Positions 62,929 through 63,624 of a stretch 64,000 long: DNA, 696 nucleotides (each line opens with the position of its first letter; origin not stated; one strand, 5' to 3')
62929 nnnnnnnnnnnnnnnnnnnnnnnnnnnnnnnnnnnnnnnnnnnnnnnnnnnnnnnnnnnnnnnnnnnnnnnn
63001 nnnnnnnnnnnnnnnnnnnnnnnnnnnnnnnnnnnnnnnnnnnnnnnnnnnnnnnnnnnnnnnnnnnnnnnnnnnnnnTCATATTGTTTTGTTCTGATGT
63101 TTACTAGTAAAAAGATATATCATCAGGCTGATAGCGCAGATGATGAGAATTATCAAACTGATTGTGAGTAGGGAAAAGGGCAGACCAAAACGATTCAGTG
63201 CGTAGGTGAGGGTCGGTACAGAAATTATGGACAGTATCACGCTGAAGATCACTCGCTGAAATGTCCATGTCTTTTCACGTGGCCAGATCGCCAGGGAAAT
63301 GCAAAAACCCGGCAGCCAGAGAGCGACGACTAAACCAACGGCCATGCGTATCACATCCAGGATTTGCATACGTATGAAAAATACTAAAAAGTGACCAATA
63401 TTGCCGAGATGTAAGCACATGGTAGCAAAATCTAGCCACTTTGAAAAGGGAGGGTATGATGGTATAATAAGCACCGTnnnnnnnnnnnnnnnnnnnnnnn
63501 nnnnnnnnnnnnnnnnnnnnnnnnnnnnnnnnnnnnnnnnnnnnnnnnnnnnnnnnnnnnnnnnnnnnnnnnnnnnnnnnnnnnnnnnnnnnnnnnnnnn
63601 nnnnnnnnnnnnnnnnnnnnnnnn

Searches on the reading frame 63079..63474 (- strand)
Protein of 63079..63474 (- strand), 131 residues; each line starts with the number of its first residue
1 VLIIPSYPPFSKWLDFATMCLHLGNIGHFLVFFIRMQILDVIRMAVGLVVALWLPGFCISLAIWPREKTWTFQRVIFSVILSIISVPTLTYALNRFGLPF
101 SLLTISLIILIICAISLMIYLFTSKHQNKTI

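Call 5: search_protein_families(library=ncbifam, proteins=[window:63079-63474:-], max_evalue=0.00001)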
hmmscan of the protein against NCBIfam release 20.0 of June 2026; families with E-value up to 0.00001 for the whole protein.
window:63079-63474:- (131 aa): 0 families

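Call 6: search_protein_families(library=pfam, proteins=[window:63079-63474:-], max_evalue=0.00001)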
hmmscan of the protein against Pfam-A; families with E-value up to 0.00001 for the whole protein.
window:63079-63474:- (131 aa): 1 family
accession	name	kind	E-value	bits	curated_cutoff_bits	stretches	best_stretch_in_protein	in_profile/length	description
PF07760.16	DUF1616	-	5.1e-06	26.3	31.6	1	30-116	10-109/307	Protein of unknown function (DUF1616)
